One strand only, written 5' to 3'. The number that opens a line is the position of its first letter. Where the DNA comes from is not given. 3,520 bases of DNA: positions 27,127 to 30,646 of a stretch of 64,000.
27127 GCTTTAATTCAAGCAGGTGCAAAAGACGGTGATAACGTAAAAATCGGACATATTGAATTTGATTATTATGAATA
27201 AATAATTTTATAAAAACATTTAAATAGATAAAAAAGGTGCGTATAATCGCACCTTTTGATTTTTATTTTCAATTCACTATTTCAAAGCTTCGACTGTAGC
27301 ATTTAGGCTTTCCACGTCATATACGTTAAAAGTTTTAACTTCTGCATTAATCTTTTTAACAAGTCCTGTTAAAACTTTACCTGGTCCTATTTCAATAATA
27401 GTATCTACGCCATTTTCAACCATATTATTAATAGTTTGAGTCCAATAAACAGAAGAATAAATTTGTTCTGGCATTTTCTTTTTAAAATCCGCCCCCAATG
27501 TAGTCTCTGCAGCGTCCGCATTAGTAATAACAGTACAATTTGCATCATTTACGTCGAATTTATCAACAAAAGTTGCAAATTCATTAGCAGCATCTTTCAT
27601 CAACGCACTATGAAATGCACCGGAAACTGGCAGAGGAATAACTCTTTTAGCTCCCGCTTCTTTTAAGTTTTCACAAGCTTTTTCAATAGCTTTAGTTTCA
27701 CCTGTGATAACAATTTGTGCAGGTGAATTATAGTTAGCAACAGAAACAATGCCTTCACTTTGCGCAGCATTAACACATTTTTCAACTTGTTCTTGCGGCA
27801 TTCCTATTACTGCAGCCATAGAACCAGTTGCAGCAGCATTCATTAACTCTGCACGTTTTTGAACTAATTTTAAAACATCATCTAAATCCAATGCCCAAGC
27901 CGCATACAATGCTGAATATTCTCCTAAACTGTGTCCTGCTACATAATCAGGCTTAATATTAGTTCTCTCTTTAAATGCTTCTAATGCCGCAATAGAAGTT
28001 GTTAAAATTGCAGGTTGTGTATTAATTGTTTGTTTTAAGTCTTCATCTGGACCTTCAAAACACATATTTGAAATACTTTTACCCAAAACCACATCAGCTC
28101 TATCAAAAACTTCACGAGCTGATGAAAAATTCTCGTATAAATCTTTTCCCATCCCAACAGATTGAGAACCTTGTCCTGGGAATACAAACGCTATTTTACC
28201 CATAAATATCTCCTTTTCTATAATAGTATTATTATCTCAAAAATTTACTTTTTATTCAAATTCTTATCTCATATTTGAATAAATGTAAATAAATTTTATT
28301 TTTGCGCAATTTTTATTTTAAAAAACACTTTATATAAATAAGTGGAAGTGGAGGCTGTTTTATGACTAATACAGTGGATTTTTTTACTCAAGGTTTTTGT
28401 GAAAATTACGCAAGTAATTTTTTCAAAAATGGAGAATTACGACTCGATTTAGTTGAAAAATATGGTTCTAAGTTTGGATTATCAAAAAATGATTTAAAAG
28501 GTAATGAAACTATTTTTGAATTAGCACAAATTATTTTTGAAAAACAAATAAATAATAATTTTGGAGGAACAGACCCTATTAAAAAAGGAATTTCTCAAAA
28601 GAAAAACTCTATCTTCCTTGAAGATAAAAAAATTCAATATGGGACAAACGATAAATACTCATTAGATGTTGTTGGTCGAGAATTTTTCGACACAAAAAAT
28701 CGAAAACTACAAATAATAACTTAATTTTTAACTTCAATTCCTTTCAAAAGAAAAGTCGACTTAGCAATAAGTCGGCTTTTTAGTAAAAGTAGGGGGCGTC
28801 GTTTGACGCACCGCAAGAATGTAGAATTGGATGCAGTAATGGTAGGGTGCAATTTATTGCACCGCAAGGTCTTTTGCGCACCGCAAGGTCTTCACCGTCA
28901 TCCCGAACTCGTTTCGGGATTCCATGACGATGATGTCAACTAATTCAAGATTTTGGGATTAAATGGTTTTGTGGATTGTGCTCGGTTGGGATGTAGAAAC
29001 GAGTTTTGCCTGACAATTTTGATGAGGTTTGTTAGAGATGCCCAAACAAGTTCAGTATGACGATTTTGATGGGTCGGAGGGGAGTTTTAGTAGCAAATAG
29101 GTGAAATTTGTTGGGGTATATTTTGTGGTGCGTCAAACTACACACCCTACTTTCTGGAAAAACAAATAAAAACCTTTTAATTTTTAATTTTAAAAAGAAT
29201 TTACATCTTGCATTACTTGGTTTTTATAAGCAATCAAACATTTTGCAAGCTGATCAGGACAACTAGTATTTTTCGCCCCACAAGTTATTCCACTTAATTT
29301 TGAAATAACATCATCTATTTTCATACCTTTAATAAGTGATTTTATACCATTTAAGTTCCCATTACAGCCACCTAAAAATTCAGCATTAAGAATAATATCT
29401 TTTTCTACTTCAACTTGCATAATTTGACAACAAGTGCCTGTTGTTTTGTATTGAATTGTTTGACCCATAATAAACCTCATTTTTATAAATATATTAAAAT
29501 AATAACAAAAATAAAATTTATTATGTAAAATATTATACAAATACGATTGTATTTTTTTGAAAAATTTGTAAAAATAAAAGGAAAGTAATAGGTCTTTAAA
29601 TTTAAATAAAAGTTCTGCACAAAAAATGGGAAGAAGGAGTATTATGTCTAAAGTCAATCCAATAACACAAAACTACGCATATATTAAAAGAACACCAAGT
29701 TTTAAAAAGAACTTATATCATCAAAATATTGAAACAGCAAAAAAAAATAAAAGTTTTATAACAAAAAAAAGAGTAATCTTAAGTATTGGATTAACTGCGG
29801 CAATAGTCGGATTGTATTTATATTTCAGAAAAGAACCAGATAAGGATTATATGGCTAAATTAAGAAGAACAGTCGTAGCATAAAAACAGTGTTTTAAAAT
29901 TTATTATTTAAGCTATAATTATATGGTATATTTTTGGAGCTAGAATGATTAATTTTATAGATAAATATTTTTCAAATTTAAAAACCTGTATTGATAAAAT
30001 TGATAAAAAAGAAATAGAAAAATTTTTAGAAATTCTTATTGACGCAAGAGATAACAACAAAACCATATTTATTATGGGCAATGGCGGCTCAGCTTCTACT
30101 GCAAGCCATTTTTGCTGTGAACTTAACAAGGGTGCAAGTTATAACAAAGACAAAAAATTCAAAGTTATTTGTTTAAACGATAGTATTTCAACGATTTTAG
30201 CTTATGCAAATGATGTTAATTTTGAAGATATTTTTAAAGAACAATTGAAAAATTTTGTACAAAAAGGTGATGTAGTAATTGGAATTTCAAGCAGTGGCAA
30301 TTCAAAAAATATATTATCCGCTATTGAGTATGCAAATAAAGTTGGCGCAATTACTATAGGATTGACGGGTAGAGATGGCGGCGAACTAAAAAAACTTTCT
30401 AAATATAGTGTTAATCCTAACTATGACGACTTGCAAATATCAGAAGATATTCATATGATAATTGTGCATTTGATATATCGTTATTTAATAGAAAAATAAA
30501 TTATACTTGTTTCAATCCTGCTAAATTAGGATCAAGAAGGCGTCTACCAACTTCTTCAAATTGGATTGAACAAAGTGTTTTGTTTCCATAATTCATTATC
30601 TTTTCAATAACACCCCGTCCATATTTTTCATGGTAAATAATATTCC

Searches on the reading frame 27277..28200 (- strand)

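Call 61: search_protein_families(library=pfam, proteins=[window:27277-28200:-], max_evalue=0.001)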
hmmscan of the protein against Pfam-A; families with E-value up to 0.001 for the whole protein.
window:27277-28200:- (307 aa): 1 family
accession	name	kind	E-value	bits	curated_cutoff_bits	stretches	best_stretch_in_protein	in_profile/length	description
PF00698.26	Acyl_transf_1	-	2.7e-39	136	32.7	1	5-286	2-280/319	Acyl transferase domain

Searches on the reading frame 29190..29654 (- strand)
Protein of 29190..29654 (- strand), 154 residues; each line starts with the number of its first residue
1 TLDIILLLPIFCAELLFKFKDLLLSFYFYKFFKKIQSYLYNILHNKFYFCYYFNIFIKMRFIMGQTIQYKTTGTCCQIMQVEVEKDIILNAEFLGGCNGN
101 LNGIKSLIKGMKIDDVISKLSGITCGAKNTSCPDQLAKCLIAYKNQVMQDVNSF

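Call 61: search_protein_families(library=pfam, proteins=[window:29190-29654:-], max_evalue=0.001)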
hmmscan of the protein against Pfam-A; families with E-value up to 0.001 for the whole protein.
window:29190-29654:- (154 aa): 1 family
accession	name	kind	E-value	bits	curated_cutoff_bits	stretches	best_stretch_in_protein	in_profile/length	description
PF12637.14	TSCPD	-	1.7e-23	83.2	22.8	1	68-143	2-87/88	TSCPD domain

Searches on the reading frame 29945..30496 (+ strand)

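Call 61: search_protein_families(library=pfam, proteins=[window:29945-30496:+], max_evalue=0.001)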
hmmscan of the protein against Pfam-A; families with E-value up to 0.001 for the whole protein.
window:29945-30496:+ (184 aa): 2 families
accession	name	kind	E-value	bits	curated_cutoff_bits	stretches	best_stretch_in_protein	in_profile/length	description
PF13580.11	SIS_2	-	2.8e-19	70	27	1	8-142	2-138/138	SIS domain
PF01380.27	SIS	-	4.3e-11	43.2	25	1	87-155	33-101/131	SIS domain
